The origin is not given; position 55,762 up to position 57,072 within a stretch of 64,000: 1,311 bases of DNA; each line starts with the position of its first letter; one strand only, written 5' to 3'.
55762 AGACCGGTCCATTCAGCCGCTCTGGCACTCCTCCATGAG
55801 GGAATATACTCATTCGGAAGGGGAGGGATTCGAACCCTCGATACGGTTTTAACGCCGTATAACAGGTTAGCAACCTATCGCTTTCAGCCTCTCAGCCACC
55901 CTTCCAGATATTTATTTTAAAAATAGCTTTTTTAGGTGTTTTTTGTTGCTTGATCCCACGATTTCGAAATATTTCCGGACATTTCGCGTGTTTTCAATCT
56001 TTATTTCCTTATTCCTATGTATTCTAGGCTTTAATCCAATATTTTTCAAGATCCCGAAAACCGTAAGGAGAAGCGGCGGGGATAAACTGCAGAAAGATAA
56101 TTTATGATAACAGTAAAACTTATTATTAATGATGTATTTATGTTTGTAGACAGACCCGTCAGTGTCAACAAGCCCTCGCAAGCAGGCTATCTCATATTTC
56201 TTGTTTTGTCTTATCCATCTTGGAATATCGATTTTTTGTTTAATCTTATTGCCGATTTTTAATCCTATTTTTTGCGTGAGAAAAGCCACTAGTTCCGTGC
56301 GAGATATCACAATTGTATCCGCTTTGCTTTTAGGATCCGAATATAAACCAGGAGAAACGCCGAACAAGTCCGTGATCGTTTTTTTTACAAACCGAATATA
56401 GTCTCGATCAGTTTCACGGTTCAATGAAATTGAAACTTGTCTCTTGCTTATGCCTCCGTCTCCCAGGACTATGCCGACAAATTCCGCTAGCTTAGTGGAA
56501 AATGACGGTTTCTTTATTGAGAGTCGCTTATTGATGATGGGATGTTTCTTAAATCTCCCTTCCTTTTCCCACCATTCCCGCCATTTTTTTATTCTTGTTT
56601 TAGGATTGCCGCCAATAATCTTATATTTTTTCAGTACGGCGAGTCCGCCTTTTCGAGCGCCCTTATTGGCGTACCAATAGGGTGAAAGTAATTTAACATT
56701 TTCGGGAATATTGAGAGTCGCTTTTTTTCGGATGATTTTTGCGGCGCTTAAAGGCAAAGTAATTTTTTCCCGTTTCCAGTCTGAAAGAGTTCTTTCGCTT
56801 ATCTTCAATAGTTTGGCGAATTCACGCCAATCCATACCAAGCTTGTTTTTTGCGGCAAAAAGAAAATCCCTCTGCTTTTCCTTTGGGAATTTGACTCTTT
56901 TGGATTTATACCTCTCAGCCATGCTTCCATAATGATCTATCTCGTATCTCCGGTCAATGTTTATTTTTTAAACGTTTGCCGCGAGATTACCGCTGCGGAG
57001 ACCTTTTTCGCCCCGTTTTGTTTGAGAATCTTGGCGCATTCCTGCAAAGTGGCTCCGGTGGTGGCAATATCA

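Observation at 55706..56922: Stand-alone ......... endonuclease-like gene co-oriented with two tRNA-Ser genes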

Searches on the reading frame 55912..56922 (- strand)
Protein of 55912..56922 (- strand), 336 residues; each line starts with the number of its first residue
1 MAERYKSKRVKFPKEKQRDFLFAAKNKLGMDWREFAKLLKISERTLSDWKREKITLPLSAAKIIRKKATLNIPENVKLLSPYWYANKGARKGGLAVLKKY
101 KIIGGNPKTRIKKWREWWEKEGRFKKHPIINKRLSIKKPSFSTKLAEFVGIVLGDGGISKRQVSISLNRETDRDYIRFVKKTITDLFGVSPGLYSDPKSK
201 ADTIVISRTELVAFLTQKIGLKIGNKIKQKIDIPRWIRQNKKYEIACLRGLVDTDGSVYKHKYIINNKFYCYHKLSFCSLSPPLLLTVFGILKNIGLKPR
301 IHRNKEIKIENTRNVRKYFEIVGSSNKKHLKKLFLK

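Call 4: search_protein_families(library=pfam, proteins=[window:55912-56922:-], max_evalue=1)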
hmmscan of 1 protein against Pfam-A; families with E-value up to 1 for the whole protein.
window:55912-56922:- (336 aa): 7 families
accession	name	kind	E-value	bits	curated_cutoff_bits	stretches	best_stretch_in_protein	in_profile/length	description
PF14528.11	LAGLIDADG_3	-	9.1e-10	39.1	22.5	2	243-324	2-71/82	LAGLIDADG-like domain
PF13384.12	HTH_23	-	0.0007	19.8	24.6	1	23-51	13-39/50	Homeodomain-like domain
PF01381.28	HTH_3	-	0.0013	19.1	23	1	24-63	4-43/55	Helix-turn-helix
PF13518.12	HTH_28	-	0.003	18.1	25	1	29-51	12-34/52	Helix-turn-helix domain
PF20432.4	Xre-like-HTH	-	0.042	14.6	25.8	1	22-53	16-47/63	Antitoxin Xre-like helix-turn-helix domain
PF12728.13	HTH_17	-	0.048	14.4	27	0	34-53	6-25/51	Helix-turn-helix domain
PF12844.13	HTH_19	-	0.048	14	30.2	1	23-75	6-56/64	Helix-turn-helix domain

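Call 5: search_protein_families(library=ncbifam, proteins=[window:55912-56922:-], max_evalue=1)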
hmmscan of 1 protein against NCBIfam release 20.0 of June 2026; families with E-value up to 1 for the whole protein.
window:55912-56922:- (336 aa): 7 families
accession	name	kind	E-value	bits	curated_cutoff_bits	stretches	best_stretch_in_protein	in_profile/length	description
NF038162.1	RtcB_rel_intein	exception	8.4e-07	27.3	1150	1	144-329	239-437/961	intein-containing RtcB family protein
NF011287.0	PRK14698.1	equivalog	0.00011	20.4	1238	1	141-236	389-477/1017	V-type ATP synthase subunit A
NF040522.1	VC1465_fam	subfamily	0.023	14.8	70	1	25-67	5-47/111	VC1465 family Xer recombination activation factor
TIGR03830.1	CxxCG_CxxCG_HTH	subfamily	0.031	14.1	61.8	1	24-66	73-115/127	type II TA system antitoxin MqsA family protein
TIGR00368.1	TIGR00368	hypoth_equivalog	0.056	12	362.4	1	15-54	448-486/499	YifB family Mg chelatase-like AAA ATPase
NF011815.0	PRK15287.1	equivalog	0.069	12.9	253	1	200-250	23-72/158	fimbrial minor subunit StfF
NF049845.1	Xre_ParS_antitoxin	subfamily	0.099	12.8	90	1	21-57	7-43/112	type II RES/Xre toxin-antitoxin system antitoxin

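Call 7: find_homologous_proteins(query=window:55912-56922:-)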
Query window:55912-56922:- (336 aa): 896 proteins with E <= 0.001 among 3055 candidates; the best 120 are listed.
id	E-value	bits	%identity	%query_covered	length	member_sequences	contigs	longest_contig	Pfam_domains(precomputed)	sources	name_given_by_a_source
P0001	4.9e-219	744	100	100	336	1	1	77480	PF14528.12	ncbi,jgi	ncbi:MAG: LAGLIDADG family homing endonuclease [Parcubacteria group bacterium]|jgi:DNA-binding trans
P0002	5.6e-175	599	80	99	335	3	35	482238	PF14528.12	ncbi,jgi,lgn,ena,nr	ncbi:MAG: hypothetical protein UX02_C0001G0030 [Candidatus Moranbacteria bacterium GW2011_GWC1_45_18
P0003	6.8e-165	566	74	99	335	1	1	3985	PF14528.12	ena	-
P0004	7.9e-165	566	75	99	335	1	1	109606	PF14528.12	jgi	jgi:hypothetical protein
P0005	2.0e-163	561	74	99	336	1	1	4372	PF14528.12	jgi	jgi:hypothetical protein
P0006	4.3e-160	550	72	99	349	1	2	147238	PF14528.12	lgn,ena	-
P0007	5.4e-159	547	72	99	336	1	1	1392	PF14528.12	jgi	-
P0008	8.6e-152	523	69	97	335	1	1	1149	PF14528.12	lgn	-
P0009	2.7e-145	502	70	99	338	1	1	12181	PF14528.12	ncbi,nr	ncbi:hypothetical protein D4R51_01250 [bacterium]|nr:MAG: hypothetical protein D4R51_01250 [bacteriu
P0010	7.3e-145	500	69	99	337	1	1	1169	PF14528.12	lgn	-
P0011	5.2e-144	498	68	99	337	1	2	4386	PF14528.12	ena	-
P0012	1.3e-143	496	74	88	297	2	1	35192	PF14528.12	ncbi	ncbi:MAG: LAGLIDADG family homing endonuclease [Parcubacteria group bacterium]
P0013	1.9e-143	496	69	99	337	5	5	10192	PF14528.12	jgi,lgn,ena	-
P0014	4.8e-143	494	68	99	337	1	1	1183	PF14528.12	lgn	-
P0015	1.1e-129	451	68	90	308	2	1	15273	PF14528.12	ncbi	ncbi:MAG: LAGLIDADG family homing endonuclease [Parcubacteria group bacterium]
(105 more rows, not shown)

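Call 9: search_solved_structures(query=window:55912-56922:-, max_evalue=1, show_alignments=2)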
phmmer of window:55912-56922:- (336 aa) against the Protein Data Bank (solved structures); distinct sequences matched with E-value up to 1: 6.
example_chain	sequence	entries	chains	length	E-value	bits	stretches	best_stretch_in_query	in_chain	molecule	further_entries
7qsu_A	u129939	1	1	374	0.0074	18.8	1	126-238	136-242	V-ATPase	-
7qss_A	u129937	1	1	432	0.0092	18.5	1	126-238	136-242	V-type ATP synthase alpha chain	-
2reo_A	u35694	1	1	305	0.15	14.5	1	114-178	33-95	Putative sulfotransferase 1C3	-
2h8k_A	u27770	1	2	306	0.38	13.1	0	114-178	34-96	SULT1C3 splice variant d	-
2v0f_A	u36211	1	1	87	0.78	12.1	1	199-246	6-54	CHROMODOMAIN-HELICASE-DNA-BINDING PROTEIN 7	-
6wex_E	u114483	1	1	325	0.94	11.8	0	27-94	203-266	Hemagglutinin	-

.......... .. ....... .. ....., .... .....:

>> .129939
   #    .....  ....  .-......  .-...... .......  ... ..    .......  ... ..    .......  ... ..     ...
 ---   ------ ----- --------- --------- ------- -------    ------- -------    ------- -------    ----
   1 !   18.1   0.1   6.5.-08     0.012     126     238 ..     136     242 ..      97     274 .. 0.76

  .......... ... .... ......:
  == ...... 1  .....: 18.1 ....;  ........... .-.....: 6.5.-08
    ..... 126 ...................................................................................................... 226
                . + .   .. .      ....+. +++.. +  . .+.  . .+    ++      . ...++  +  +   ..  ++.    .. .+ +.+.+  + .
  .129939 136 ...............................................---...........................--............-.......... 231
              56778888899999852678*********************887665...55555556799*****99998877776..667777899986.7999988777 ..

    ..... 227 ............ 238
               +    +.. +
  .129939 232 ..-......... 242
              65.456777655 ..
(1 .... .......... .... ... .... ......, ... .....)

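Call 12: find_related_loci(query=A1, collection=genome_contigs, flank=6000)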
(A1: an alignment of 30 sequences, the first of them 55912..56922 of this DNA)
Query A1 (336 aa) in genome_contigs; peptide patterns used: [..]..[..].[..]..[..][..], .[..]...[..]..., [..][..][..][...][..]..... (x = any residue, [..] = any of these).
420 stretches matched a pattern; 384 encode a relative of the query (tblastn E <= 1e-3); the best 80 are kept; 80 distinct loci.
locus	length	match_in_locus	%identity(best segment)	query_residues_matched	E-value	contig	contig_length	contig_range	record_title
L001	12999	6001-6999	80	1-333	2e-179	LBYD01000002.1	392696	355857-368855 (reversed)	MAG: Candidatus Moranbacteria bacterium GW2011_GWC2_40_12 UT79_C0002, whole genome shotgun sequence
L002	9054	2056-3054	75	1-333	7e-171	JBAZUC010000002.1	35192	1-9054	MAG: Parcubacteria group bacterium isolate SO_2017_GW1_218 NODE_5470_length_35192_cov_1.215400_OW334_2017, whole genome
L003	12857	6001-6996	70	1-332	3e-152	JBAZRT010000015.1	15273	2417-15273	MAG: Parcubacteria group bacterium isolate SO_2017_GW1_154 NODE_14490_length_15273_cov_1.070910_OW334_2017, whole genome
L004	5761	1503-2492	58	1-332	4e-121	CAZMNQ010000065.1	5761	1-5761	MAG TPA_asm: uncultured Bdellovibrionales bacterium isolate SRP118108_co4_325 genome assembly, contig: NODE_16437_length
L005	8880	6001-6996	53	1-332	7e-117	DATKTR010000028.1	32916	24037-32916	MAG TPA_asm: Candidatus Paceibacterota bacterium isolate SMAG_U14086 k141_1367028, whole genome shotgun sequence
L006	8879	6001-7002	55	1-335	8e-115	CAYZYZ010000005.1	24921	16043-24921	MAG TPA_asm: uncultured Candidatus Saccharibacteria bacterium isolate binchicken_co387_569 genome assembly, contig: NODE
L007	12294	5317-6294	53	7-332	7e-112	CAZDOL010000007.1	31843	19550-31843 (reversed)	MAG TPA_asm: uncultured Gammaproteobacteria bacterium isolate SRP178699_co1_409 genome assembly, contig: NODE_1460_lengt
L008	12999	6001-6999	51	1-332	2e-111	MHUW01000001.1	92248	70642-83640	MAG: Candidatus Yonathbacteria bacterium RIFCSPLOWO2_01_FULL_47_33b rifcsplowo2_01_scaffold_1184, whole genome shotgun s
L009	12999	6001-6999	53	1-332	3e-111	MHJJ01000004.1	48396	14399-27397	MAG: Candidatus Harrisonbacteria bacterium RIFCSPLOWO2_01_FULL_44_18 rifcsplowo2_01_scaffold_1592, whole genome shotgun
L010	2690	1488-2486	49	1-332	6e-114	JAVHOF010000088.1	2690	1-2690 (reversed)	MAG: Candidatus Pacearchaeota archaeon isolate WB01no4_31_21 NODE_29622_length_2690_cov_10.765844, whole genome shotgun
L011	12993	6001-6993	54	1-332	1e-109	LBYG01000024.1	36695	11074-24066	MAG: Parcubacteria group bacterium GW2011_GWB1_40_14 UT82_C0024, whole genome shotgun sequence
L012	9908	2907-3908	50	1-333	3e-109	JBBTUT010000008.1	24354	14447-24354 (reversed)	MAG: Patescibacteria group bacterium isolate H41-bin067_1 H41_bin067_1_000000000008, whole genome shotgun sequence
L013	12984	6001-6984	52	1-330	5e-109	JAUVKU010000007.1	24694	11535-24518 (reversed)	MAG: bacterium isolate CSMAG_488 CSMAG_488_k141_2562096_length_24694_cov_12.9785, whole genome shotgun sequence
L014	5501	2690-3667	51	7-332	9e-109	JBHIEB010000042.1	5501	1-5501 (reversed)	MAG: Candidatus Paceibacterales bacterium isolate b3.sp2_bin.52 NODE_6349_length_5501_cov_5.122292, whole genome shotgun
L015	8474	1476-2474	50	1-332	8e-109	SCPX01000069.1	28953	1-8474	MAG: Patescibacteria group bacterium isolate DP16D_bin.14 DP16D_bin.14-102387, whole genome shotgun sequence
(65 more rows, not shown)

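Call 20: search_protein_representatives(alignment_id=A1)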
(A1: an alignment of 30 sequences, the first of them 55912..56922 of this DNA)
Query: 30 sequences, 336 profile positions. Proteins with E-value up to 0.001 (for the whole library): 3792; up to 1e-10: 2098; up to 1e-30: 610. The best 150 are listed.
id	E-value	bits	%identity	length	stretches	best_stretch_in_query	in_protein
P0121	8.2e-138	475.5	-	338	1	1-335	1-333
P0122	4.9e-137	472.9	-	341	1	1-335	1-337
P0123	2.0e-131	454.4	-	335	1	1-335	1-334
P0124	2.8e-131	454.0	-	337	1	1-335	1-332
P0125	2.4e-129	447.6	-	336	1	1-335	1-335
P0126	5.4e-127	439.9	-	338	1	1-335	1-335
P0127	1.1e-122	425.8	-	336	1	2-336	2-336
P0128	5.4e-121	420.2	-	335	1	1-336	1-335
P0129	2.3e-118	411.5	-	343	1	1-335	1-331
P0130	2.5e-118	411.4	-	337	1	7-335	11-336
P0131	1.5e-116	405.6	-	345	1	3-335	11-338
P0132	3.8e-116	404.3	-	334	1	1-335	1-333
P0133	6.0e-115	400.3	-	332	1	6-335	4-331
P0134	8.1e-114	396.6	-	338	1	4-334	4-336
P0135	5.7e-113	393.8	-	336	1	1-335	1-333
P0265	1.2e-70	254.7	-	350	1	9-335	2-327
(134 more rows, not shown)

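Call 21: predict_structure(alignment_id=A1)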
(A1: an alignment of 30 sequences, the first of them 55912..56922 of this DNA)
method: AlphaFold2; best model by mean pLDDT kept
length: 336 residues; sequences in the alignment: 30
mean_pLDDT: 87.2   pTM: 0.64
mean pLDDT of the five models: 87.2, 86.9, 86.5, 85.3, 83.2
residues with pLDDT >= 90: 214; 70-90: 75; 50-70: 43; < 50: 4
segments of 3 or more residues with pLDDT < 50: 1-3
pLDDT, mean of each block of 10 residues (from residue 1): 61 92 93 91 89 88 91 86 61 63 64 75 60 86 98 93 94 95 96 91 94 95 90 96 97 93 91 93 96 96 93 93 93 75
secondary structure, 60 per line:
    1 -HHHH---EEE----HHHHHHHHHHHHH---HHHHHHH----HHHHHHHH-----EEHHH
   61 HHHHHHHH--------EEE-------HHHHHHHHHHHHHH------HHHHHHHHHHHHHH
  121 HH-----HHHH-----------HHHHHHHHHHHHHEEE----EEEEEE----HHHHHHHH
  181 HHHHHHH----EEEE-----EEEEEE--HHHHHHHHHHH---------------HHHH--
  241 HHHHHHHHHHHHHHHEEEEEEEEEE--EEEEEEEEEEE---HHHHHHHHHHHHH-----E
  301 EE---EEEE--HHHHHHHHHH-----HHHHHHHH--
elements in order: H2-5 E9-11 H16-28 H32-38 H43-50 H58-68 E77-79 H87-100 H107-122 H128-131 H143-155 E156-158 E163-168 H173-187 E192-195 E201-206 H209-219 H235-238 H241-255 E256-265 E268-278 H282-294 E300-302 E306-309 H312-321 H327-334

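Call 25: fold_search(model_id=the predicted structure, library=pdb)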
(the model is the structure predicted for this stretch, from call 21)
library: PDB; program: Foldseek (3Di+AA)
matches with E <= 10: 1107; with E <= 0.001: 109
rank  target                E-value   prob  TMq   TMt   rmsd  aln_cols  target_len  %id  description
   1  2dch                  5.6e-11  1.00  0.46  0.72   3.7       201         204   18  Crystal structure of archaeal intron-encoded homing endonuclease I-Tsp061I (released 2006-07-06)
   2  7qsu                  2.9e-09  1.00  0.43  0.40   5.9       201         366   20  Crystal structure of homing endonuclease-associated TliVMA intein (C1A, d333-339) (released 2022-03-30)
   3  7qss                  1.4e-08  1.00  0.44  0.35   3.5       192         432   21  Crystal structure of homing endonuclease-associated TliVMA intein (C1A) (released 2022-03-30)
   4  1mow_G                3.8e-07  1.00  0.41  0.57   3.5       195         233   17  E-DreI (released 2002-11-29)
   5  2ab5_A                5.6e-07  1.00  0.41  0.51   5.4       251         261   13  bI3 LAGLIDADG Maturase (released 2005-08-30)
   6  3eh8_A                6.3e-07  1.00  0.40  0.51   5.3       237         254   15  Crystal structure of Y2 I-AniI variant (F13Y/S111Y)/DNA complex with calcium (released 2009-01-13)
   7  3uvf_A                6.6e-07  1.00  0.38  0.48   6.8       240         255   17  Expanding LAGALIDADG endonuclease scaffold diversity by rapidly surveying evolutionary sequence space (released 2012-02-29)
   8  1p8k_Z                8.3e-07  1.00  0.37  0.46   7.0       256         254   15  The structure and DNA recognition of a bifunctional homing endonuclease and group I intron splicing factor (released 2004-01-20)
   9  1dq3                  1.2e-06  1.00  0.41  0.31  11.8       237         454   16  CRYSTAL STRUCTURE OF AN ARCHAEAL INTEIN-ENCODED HOMING ENDONUCLEASE PI-PFUI (released 2000-07-05)
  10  1jva_B                1.6e-06  1.00  0.40  0.32  27.0       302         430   16  CRYSTAL STRUCTURE OF THE VMA1-DERIVED ENDONUCLEASE BEARING THE N AND C EXTEIN PROPEPTIDES (released 2002-08-29)
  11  8dy9_I                1.7e-06  1.00  0.43  0.47   4.3       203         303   18  Streptomyces venezuelae RNAP unconstrained open promoter complex with WhiA and WhiB transcription factors (released 2023-03-01)
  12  3mxa_A                1.8e-06  1.00  0.38  0.42   8.4       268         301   10  Molecular basis of engineered meganuclease targeting of the endogenous human RAG1 locus (released 2010-10-06)
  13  8dy7_I                2.0e-06  1.00  0.42  0.63   5.1       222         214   17  Streptomyces venezuelae RNAP transcription open promoter complex with WhiA and WhiB transcription factors (released 2023-03-01)
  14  4lq0_A                3.7e-06  1.00  0.36  0.39   8.9       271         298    9  Crystal structure of the I-LtrWI LAGLIDADG homing endonuclease bound to target DNA. (released 2014-07-16)
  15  3fd2_A                4.6e-06  1.00  0.39  0.38  10.2       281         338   14  Crystal structure of mMsoI/DNA complex with calcium (released 2009-06-30)
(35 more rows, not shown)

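Call 63: find_related_loci(query=A1, collection=viral_contigs, flank=5000)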
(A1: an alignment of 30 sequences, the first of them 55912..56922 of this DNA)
Query A1 (336 aa) in viral_contigs; peptide patterns used: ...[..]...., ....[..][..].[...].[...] (x = any residue, [..] = any of these).
131 stretches matched a pattern; 5 encode a relative of the query (tblastn E <= 1e-3); 5 distinct loci.
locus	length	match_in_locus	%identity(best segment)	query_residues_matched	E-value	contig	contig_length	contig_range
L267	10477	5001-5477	26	149-316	1e-8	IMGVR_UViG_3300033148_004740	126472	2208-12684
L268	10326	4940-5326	24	149-298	3e-5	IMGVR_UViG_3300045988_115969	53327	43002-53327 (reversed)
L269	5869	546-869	30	148-267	2e-5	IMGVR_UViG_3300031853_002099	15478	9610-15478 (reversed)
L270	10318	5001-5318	26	148-261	3e-5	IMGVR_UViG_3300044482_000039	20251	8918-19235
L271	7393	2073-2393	24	199-321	4e-5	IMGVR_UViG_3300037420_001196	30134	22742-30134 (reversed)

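Call 64: search_dna_similar(query=window:55912-56922:-, collection=phages, mode=protein, max_evalue=0.001, max_rows=15)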
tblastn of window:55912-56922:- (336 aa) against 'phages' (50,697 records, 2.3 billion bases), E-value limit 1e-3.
Records with a match: 3; places in all: 3; records where one place covers at least 80% of the query: 0.
Best place of each record, by identity: <60% 3.
By first word of the organism name: Vibrio 3.
By host as written in the record: - 3.
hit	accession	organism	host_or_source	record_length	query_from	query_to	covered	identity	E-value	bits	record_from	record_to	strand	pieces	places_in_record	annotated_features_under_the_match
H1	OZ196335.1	Vibrio phage K412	Seawater and oysters mix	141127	149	277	38%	27.6%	5e-5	51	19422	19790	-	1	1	hypothetical protein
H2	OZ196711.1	Vibrio phage K460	Seawater and oysters mix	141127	149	277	38%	27.6%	5e-5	51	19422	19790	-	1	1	hypothetical protein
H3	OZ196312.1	Vibrio phage K470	Seawater and oysters mix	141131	149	277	38%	27.6%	5e-5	51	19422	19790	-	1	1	hypothetical protein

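Call 66: find_encoding_contigs(protein=P0265, flank=3000, max_places=3)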
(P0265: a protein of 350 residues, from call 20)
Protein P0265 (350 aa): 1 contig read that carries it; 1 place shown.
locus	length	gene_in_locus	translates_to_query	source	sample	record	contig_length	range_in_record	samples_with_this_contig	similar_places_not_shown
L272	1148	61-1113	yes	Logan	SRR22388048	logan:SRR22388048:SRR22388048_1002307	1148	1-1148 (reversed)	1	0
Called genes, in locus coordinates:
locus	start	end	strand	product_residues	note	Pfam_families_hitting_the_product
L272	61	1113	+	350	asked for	PF14528:LAGLIDADG_3 (weak)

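Call 87: search_protein_families(library=padloc, proteins=[window:55912-56922:-], max_evalue=0.01)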
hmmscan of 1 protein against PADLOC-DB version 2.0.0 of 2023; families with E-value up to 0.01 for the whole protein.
window:55912-56922:- (336 aa): 0 families

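Call 88: search_protein_families(library=phrogs, proteins=[window:55912-56922:-], max_evalue=0.01)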
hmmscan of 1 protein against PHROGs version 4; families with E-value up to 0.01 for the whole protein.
window:55912-56922:- (336 aa): 2 families
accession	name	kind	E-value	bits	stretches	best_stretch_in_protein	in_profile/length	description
phrog_409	-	transcription regulation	0.003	19.1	1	28-67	24-60/127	transcriptional regulator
phrog_8898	-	unknown function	0.0081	16.9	0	23-57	7-42/70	-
